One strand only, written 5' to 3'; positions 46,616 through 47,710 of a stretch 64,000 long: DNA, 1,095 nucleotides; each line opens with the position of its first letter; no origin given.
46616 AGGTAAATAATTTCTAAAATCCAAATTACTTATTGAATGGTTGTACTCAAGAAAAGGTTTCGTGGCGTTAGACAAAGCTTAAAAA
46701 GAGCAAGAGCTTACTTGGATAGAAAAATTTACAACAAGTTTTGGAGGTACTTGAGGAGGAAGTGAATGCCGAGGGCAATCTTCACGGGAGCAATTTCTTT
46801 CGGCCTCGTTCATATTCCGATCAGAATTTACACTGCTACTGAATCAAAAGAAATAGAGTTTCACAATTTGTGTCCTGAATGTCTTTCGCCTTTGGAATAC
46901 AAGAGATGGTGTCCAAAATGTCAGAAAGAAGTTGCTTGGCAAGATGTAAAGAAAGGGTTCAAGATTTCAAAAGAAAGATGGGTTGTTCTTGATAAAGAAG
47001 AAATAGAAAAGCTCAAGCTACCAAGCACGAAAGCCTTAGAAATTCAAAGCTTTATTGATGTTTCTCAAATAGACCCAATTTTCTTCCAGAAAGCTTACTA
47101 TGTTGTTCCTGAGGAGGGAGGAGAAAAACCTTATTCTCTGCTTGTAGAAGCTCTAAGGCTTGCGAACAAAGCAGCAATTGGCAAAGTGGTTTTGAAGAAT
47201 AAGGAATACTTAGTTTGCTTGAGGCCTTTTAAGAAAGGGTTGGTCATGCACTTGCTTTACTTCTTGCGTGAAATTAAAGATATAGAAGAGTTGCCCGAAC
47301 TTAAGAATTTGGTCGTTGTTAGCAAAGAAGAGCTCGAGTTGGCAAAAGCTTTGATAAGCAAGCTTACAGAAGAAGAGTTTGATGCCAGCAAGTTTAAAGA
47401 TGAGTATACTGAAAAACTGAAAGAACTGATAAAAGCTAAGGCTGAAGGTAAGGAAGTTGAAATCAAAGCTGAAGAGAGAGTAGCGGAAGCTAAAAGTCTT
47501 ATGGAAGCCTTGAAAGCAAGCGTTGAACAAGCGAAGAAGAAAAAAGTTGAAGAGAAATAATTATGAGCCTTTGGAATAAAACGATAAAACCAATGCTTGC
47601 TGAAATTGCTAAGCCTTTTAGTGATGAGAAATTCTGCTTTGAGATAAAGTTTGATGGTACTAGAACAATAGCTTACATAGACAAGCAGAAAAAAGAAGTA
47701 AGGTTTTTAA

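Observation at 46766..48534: Ku + ATP-dependent DNA ligase (NHEJ pair) in an archaeon; Ku carries a zinc-ribbon insertion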

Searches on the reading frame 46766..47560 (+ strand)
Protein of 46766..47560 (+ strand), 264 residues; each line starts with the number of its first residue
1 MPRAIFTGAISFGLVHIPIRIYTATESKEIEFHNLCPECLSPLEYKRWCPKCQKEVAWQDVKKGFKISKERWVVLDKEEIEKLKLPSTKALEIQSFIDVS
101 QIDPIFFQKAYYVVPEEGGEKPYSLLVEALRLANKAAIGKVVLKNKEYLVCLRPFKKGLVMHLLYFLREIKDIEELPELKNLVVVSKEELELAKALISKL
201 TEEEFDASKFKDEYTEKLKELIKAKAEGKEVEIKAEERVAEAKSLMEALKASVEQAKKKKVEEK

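Call 3: search_protein_families(library=pfam, proteins=[window:46766-47560:+], max_evalue=0.01)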
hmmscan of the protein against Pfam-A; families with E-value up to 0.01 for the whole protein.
window:46766-47560:+ (264 aa): 1 family
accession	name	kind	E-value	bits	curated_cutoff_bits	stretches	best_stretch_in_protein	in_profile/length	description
PF02735.22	Ku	-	8.4e-47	160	25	1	11-191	1-189/190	Ku70/Ku80 beta-barrel domain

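Call 6: search_protein_families(library=ncbifam, proteins=[window:46766-47560:+], max_evalue=0.01)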
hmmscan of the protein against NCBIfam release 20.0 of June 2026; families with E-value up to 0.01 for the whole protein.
window:46766-47560:+ (264 aa): 1 family
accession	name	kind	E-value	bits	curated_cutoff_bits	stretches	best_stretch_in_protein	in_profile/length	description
TIGR02772.2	Ku_bact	equivalog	1.1e-83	280.7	150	1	3-253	1-259/259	non-homologous end joining protein Ku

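Call 7: search_solved_structures(query=window:46766-47560:+, max_evalue=0.01, show_alignments=3)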
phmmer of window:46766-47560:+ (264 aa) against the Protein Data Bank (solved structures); distinct sequences matched with E-value up to 0.01: 3.
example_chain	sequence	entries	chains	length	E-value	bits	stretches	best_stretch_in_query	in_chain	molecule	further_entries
9vnq_A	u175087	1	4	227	3.6e-44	154.4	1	5-227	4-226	Non-homologous end joining protein Ku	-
8v53_A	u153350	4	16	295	2.3e-36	128.8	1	1-254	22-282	Non-homologous end joining protein Ku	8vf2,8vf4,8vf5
9i91_A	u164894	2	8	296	4.4e-36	127.9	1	3-254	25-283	Non-homologous end joining protein Ku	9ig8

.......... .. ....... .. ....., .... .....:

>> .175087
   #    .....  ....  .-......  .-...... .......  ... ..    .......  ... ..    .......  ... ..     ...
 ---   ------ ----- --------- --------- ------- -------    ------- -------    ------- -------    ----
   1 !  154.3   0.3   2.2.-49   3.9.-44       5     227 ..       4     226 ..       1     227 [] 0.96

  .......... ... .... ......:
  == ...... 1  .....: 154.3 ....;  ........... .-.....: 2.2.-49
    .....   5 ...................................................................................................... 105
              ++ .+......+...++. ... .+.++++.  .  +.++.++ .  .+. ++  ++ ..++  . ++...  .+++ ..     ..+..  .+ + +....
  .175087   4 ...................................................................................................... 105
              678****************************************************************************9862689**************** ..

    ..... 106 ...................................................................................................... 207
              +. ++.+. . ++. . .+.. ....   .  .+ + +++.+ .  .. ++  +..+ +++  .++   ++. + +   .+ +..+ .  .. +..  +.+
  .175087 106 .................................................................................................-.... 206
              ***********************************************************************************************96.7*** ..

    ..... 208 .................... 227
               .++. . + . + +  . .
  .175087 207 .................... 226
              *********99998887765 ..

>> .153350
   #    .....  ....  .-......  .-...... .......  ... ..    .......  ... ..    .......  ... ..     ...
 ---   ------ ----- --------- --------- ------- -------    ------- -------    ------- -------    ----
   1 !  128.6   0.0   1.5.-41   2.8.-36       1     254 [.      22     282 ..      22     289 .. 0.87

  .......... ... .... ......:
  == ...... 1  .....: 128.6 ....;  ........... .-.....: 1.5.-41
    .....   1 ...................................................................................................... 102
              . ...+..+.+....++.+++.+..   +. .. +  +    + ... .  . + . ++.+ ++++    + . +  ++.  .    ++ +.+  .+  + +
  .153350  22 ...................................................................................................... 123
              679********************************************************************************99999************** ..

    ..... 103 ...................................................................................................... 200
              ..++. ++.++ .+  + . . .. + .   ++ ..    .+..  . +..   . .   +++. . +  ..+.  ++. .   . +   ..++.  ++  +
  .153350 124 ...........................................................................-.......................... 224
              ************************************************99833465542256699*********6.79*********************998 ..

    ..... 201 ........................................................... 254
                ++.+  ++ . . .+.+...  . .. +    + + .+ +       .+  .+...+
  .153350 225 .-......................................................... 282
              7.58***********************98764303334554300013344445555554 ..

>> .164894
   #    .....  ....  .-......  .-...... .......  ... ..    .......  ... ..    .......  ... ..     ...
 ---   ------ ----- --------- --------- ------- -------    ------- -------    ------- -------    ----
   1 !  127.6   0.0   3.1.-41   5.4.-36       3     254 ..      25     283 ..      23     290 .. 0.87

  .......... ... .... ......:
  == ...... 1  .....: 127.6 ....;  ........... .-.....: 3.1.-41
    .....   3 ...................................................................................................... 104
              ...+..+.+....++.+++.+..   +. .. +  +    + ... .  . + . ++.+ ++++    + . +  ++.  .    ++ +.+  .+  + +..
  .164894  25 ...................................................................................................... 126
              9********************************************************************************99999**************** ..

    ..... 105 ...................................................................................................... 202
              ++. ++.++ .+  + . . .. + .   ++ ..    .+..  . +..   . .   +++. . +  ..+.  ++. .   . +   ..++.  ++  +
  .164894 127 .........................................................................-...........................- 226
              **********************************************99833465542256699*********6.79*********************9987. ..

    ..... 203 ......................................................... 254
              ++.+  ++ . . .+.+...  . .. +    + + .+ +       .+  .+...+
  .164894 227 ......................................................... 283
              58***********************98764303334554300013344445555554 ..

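Call 9: find_homologous_proteins(query=window:46766-47560:+, max_evalue=1e-10)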
Query window:46766-47560:+ (264 aa): 5861 proteins with E <= 1e-10 among 8000 candidates; the best 120 are listed.
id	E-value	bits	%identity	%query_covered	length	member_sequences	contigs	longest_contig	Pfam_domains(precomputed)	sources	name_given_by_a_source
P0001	6.4e-162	555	100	100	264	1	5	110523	PF02735.23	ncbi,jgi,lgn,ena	ncbi:MAG: Ku protein [Candidatus Aenigmatarchaeota archaeon]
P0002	3.5e-161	552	100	100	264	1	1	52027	PF02735.23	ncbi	ncbi:MAG: Ku protein [Candidatus Aenigmatarchaeota archaeon]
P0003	5.0e-157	539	96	100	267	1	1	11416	PF02735.23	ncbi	ncbi:MAG: Ku protein [Candidatus Aenigmatarchaeota archaeon]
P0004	1.4e-156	537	96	100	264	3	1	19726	PF02735.23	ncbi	ncbi:MAG: Ku protein [Candidatus Aenigmatarchaeota archaeon]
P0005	2.5e-152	523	93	97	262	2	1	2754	PF02735.23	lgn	-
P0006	7.9e-152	522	94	99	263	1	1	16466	PF02735.23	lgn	-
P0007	1.2e-150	518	91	95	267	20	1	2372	PF02735.23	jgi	jgi:DNA end-binding protein Ku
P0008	4.4e-149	513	90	97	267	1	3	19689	PF02735.23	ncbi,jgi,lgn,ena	ncbi:MAG: Ku protein [Candidatus Aenigmatarchaeota archaeon]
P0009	3.2e-141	487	85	97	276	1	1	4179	PF02735.23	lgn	-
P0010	4.4e-138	477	84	95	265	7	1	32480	PF02735.23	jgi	jgi:DNA end-binding protein Ku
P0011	3.1e-132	458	81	96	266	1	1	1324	PF02735.23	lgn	-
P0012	8.9e-132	456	80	95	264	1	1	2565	PF02735.23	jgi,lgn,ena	-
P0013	1.7e-131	455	83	95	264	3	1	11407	PF02735.23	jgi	jgi:DNA end-binding protein Ku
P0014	1.1e-129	449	80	96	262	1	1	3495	PF02735.23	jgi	jgi:DNA end-binding protein Ku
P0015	1.4e-129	449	80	95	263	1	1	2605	PF02735.23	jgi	jgi:DNA end-binding protein Ku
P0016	1.8e-129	449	79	100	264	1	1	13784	PF02735.23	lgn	-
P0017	3.2e-129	448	79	98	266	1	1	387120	PF02735.23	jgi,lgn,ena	-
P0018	4.6e-129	447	78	97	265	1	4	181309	PF02735.23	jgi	jgi:DNA end-binding protein Ku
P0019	1.7e-128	445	80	98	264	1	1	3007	PF02735.23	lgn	-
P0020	3.4e-128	444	77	97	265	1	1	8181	PF02735.23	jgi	jgi:DNA end-binding protein Ku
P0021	3.7e-128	444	78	98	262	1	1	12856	PF02735.23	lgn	-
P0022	4.4e-128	444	77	97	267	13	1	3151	PF02735.23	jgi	jgi:DNA end-binding protein Ku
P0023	3.2e-127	441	79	95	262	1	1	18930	PF02735.23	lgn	-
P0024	6.1e-127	440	78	98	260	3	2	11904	PF02735.23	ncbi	ncbi:MAG: Ku protein [Candidatus Aenigmatarchaeota archaeon]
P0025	3.5e-125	435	77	95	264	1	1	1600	PF02735.23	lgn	-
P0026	3.7e-124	431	76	98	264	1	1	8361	PF02735.23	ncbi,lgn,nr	ncbi:MAG: Ku protein [Candidatus Aenigmarchaeota archaeon]|nr:Ku protein [Candidatus Aenigmarchaeota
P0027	1.9e-121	422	75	95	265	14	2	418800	PF02735.23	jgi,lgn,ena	jgi:DNA end-binding protein Ku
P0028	5.4e-121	421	73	95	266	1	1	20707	PF02735.23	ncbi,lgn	-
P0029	5.8e-121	421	75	97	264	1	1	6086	PF02735.23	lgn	-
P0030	1.3e-120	420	76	95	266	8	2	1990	PF02735.23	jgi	jgi:DNA end-binding protein Ku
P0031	9.1e-120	417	73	95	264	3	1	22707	PF02735.23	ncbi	ncbi:MAG: Ku protein [Candidatus Aenigmatarchaeota archaeon]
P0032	1.3e-119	416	73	96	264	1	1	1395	PF02735.23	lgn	-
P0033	2.4e-119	415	74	97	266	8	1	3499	PF02735.23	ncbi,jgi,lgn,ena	-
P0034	4.4e-119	415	73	99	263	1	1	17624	PF02735.23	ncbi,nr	ncbi:MAG: Ku protein [Candidatus Aenigmarchaeota archaeon]|nr:Ku protein [Candidatus Aenigmarchaeota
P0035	5.9e-119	414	69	98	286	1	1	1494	PF02735.23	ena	-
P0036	1.7e-118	413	74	95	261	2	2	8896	PF02735.23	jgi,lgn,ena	-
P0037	3.0e-118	412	70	98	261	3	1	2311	PF02735.23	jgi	-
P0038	4.8e-118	411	72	96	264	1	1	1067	PF02735.23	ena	-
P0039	7.0e-118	411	73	96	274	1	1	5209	PF02735.23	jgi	jgi:DNA end-binding protein Ku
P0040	1.1e-117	410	72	98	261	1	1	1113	PF02735.23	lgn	-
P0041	1.1e-117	410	71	96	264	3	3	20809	PF02735.23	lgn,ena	-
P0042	2.0e-117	409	70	98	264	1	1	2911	PF02735.23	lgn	-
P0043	8.3e-117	407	71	95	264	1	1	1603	PF02735.23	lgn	-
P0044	1.5e-116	406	70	94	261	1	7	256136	PF02735.23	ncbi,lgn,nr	ncbi:MAG: Ku protein [Candidatus Parvarchaeota archaeon]|nr:Ku protein [Candidatus Jingweiarchaeum t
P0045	1.9e-116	406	72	98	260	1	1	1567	PF02735.23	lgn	-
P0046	2.0e-116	406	69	96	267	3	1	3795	PF02735.23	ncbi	-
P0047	7.6e-116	404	71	97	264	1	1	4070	PF02735.23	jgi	jgi:DNA end-binding protein Ku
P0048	3.6e-115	402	68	98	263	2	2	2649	PF02735.23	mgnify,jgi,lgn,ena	mgnify:CR=1 FL=1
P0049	1.2e-113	397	71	95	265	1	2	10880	PF02735.23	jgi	jgi:DNA end-binding protein Ku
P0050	3.5e-113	395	70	95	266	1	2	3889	PF02735.23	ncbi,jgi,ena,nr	ncbi:MAG TPA: Ku protein [Candidatus Aenigmarchaeota archaeon]|nr:Ku protein [Candidatus Aenigmarcha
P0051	9.4e-113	394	67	95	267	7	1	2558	PF02735.23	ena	-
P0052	9.5e-113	394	69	96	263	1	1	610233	PF02735.23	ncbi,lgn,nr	ncbi:MAG: Ku protein [Candidatus Aenigmarchaeota archaeon]|nr:Ku protein [Candidatus Aenigmarchaeota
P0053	1.7e-112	393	68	98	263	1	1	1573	PF02735.23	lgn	-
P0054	1.2e-111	390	70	100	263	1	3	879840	PF02735.23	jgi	jgi:DNA end-binding protein Ku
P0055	1.3e-111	390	68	100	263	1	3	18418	PF02735.23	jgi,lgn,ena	-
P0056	1.7e-111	390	68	100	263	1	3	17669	PF02735.23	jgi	jgi:DNA end-binding protein Ku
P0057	2.7e-111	389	70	100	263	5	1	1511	PF02735.23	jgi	-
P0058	3.2e-111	389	82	81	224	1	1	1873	PF02735.23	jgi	jgi:DNA end-binding protein Ku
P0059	8.4e-111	387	70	100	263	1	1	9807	PF02735.23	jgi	jgi:DNA end-binding protein Ku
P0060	2.1e-110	386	69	96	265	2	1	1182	PF02735.23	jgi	jgi:DNA end-binding protein Ku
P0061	6.1e-110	385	69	100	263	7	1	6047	PF02735.23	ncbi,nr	ncbi:MAG: Ku protein [Candidatus Aenigmarchaeota archaeon]|nr:Ku protein [Candidatus Aenigmarchaeota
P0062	9.6e-110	384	77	87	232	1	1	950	PF02735.23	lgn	-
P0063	2.7e-109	382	69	95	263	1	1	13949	PF02735.23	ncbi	ncbi:MAG: Ku protein [Candidatus Aenigmatarchaeota archaeon]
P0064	1.1e-108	381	66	97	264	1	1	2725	PF02735.23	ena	-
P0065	2.7e-108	379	66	96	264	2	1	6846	PF02735.23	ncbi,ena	-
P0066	4.2e-108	379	68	95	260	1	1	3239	PF02735.23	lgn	-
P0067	5.0e-108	378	66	95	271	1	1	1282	PF02735.23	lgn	-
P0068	7.8e-108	378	65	96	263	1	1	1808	PF02735.23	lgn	-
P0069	9.8e-108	377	66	95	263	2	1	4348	PF02735.23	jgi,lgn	jgi:DNA end-binding protein Ku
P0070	1.7e-107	377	70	96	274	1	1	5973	PF02735.23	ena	-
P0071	2.5e-107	376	65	96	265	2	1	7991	PF02735.23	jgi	jgi:DNA end-binding protein Ku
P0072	3.2e-107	376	66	98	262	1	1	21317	PF02735.23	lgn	-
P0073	3.4e-107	376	68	98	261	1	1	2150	PF02735.23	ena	-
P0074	4.2e-107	375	67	98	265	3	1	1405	PF02735.23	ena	-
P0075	4.2e-107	375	69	98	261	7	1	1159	PF02735.23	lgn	-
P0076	4.9e-107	375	66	98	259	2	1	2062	PF02735.23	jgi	jgi:DNA end-binding protein Ku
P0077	1.0e-106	374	64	95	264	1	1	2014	PF02735.23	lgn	-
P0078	1.1e-106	374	64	98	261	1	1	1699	PF02735.23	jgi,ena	-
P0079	1.1e-106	374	65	95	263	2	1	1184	PF02735.23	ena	-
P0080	3.3e-106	372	66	95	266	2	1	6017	PF02735.23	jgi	jgi:DNA end-binding protein Ku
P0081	1.6e-105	370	69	95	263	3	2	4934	PF02735.23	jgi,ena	-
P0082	5.0e-105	369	61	95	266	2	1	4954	PF02735.23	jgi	jgi:DNA end-binding protein Ku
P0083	9.9e-105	368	66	98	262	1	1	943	PF02735.23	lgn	-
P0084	2.6e-104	366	63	98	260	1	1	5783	PF02735.23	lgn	-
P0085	3.2e-104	366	61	99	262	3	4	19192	PF02735.23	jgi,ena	-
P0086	6.5e-104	365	64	96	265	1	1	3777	PF02735.23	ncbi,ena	-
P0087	7.1e-104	365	66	95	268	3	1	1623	PF02735.23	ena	-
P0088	1.1e-102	361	67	96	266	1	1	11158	PF02735.23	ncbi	ncbi:MAG: Ku protein [Candidatus Aenigmatarchaeota archaeon]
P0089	1.1e-102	361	66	100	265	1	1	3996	PF02735.23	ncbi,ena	-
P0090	1.2e-102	361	64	94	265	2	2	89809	PF02735.23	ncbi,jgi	ncbi:MAG: Ku protein [Candidatus Micrarchaeia archaeon]|jgi:DNA end-binding protein Ku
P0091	1.5e-102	360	67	95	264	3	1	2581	PF02735.23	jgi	-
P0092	1.1e-101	358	65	95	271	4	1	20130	PF02735.23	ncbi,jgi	-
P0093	4.1e-101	356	65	96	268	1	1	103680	PF02735.23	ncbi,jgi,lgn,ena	-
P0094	4.4e-101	356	59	98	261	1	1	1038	PF02735.23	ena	-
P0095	7.6e-101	355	61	98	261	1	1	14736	PF02735.23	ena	-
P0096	1.3e-100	354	64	98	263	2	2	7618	PF02735.23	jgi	-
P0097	2.7e-99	350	64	95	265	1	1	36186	PF02735.23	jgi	jgi:DNA end-binding protein Ku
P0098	8.8e-99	348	63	96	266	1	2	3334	PF02735.23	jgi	jgi:DNA end-binding protein Ku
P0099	4.0e-98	346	64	95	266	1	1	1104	PF02735.23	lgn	-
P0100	5.8e-98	345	65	95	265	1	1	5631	PF02735.23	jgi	-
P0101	1.2e-97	344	64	95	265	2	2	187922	PF02735.23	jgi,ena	-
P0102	1.9e-97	344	62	99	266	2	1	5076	PF02735.23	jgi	-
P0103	1.9e-97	344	63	98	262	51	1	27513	PF02735.23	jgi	jgi:DNA end-binding protein Ku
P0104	2.1e-97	344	64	95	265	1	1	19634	PF02735.23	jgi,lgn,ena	-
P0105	2.4e-97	343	63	98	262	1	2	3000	PF02735.23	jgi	-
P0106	3.5e-97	343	63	95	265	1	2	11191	PF02735.23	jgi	jgi:DNA end-binding protein Ku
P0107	1.0e-96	341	62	99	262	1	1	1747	PF02735.23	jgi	jgi:DNA end-binding protein Ku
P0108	2.0e-96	340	62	98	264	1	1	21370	PF02735.23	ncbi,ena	-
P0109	2.1e-96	340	62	95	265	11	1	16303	PF02735.23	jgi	jgi:DNA end-binding protein Ku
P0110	4.7e-96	339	59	98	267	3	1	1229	PF02735.23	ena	-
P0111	6.0e-96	339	64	98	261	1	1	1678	PF02735.23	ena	-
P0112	7.9e-96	338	58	99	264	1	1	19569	PF02735.23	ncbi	-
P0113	8.0e-96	338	58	95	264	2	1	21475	PF02735.23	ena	-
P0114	2.3e-93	330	68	83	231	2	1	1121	PF02735.23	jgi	-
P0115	1.1e-91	325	58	93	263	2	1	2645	PF02735.23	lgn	-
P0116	5.9e-91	322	62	98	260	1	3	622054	PF02735.23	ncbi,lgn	ncbi:MAG: Ku protein [Candidatus Aenigmatarchaeota archaeon]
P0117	2.2e-90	321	60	98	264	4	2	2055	PF02735.23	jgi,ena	-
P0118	2.9e-90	320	57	98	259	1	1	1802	PF02735.23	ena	-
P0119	3.5e-90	320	59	97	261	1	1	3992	PF02735.23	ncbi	-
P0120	3.6e-90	320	54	98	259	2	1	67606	PF02735.23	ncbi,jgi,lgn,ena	-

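Call 18: find_related_loci(query=window:46766-47560:+, collection=genome_contigs, flank=10000)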
Query window:46766-47560:+ (264 aa) in genome_contigs; peptide patterns used: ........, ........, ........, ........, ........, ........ (x = any residue, [..] = any of these).
379 stretches matched a pattern; 36 encode a relative of the query (tblastn E <= 1e-3); 36 distinct loci.
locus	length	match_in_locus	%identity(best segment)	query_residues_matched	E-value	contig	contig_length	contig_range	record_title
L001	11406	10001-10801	96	1-264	3e-166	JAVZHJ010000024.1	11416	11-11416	MAG: Candidatus Aenigmatarchaeota archaeon isolate DRTY-6_201808_bins_83 DRTY-6_201808_bins_83_scaffold_24, whole genome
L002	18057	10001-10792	96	1-264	4e-165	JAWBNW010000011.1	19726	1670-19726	MAG: Candidatus Aenigmatarchaeota archaeon isolate HHBFW-2_201803_bins_130 HHBFW-2_201803_bins_130_scaffold_11, whole ge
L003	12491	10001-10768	95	1-256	1e-160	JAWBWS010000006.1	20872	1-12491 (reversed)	MAG: Candidatus Aenigmatarchaeota archaeon isolate JZ-1_201803_bins_66 JZ-1_201803_bins_66_scaffold_6, whole genome shot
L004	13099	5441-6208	90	1-256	2e-155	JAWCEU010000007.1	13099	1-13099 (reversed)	MAG: Candidatus Aenigmatarchaeota archaeon isolate JZ-1_202007_bins_103 JZ-1_202007_bins_103_scaffold_7, whole genome sh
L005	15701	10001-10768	89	1-256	6e-155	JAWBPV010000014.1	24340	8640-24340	MAG: Candidatus Aenigmatarchaeota archaeon isolate JZ-1_201705_bins_109 JZ-1_201705_bins_109_scaffold_14, whole genome s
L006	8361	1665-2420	77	3-254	5e-129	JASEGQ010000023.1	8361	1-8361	MAG: Candidatus Aenigmatarchaeota archaeon isolate Yes49-38 NODE_23_length_8361_cov_6.705634, whole genome shotgun seque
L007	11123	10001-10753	73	1-251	5e-125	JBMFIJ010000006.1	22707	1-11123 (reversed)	MAG: Candidatus Aenigmatarchaeota archaeon isolate KM4324-20 NODE_6_length_22707_cov_2.932877, whole genome shotgun sequ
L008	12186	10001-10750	69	1-251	3e-114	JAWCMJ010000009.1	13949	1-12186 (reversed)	MAG: Candidatus Aenigmatarchaeota archaeon isolate JZ-2_201705_bins_275 JZ-2_201705_bins_275_scaffold_9, whole genome sh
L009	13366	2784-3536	68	3-254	9e-111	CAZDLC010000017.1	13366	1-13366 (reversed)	MAG TPA_asm: uncultured archaeon isolate SRP104967_co2_24 genome assembly, contig: NODE_2111_length_13366_cov_12.536173,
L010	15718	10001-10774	54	1-260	4e-96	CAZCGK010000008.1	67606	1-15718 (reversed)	MAG TPA_asm: uncultured archaeon isolate binchicken_co6_226 genome assembly, contig: NODE_183_length_67606_cov_9.684697,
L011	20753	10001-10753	53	3-255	6e-81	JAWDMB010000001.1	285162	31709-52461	MAG: Candidatus Micrarchaeota archaeon isolate DS.bin.6 NODE_1_length_285162_cov_6.39652, whole genome shotgun sequence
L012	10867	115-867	53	3-255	1e-79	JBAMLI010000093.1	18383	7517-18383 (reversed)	MAG: archaeon isolate MAG1 ExploCarb_3808S_S2_766_length_18383_cov_52, whole genome shotgun sequence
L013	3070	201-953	53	3-255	1e-80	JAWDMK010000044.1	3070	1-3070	MAG: Candidatus Micrarchaeota archaeon isolate F8S.bin.15 NODE_2341_length_3070_cov_2.89285, whole genome shotgun sequen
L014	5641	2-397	92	125-256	7e-73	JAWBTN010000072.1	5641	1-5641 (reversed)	MAG: Candidatus Aenigmatarchaeota archaeon isolate JZ-1_201709_bins_39 JZ-1_201709_bins_39_scaffold_72, whole genome sho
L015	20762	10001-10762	38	4-255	3e-56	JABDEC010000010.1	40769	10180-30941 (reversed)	MAG: Candidatus Dependentiae bacterium isolate BWMinControl_Nextera38_MAG1 3300020911.a:Ga0207014_1020, whole genome sho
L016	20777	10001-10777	39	3-262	5e-55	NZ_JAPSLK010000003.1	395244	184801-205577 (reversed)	MAG: Saccharothrix sp. isolate RH59_bin.028 NODE_17_length_395244_cov_13.800732, whole genome shotgun sequence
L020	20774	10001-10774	38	2-258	2e-48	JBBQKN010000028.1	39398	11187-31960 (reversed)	MAG: Hyphomicrobiales bacterium isolate Co_metawrap_586 Cmw_586_k141_14390315_length_39398_cov_18.0000, whole genome sho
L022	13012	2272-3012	40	4-254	8e-48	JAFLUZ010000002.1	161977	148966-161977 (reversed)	MAG: Erysipelotrichales bacterium isolate HAN092 Seq2, whole genome shotgun sequence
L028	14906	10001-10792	36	2-264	6e-46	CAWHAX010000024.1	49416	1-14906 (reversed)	MAG: uncultured Alphaproteobacteria bacterium isolate MFD04967.bin.3.101 genome assembly, contig: contig_45950, whole ge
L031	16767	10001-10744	38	6-257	2e-44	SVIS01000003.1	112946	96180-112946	MAG: Clostridiales bacterium isolate SIG415 NODE_4038_length_112946_cov_3.683440, whole genome shotgun sequence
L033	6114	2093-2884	36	2-264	6e-44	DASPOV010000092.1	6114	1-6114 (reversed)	MAG TPA_asm: Methyloceanibacter sp. isolate SMAG_U12156 k141_1079470, whole genome shotgun sequence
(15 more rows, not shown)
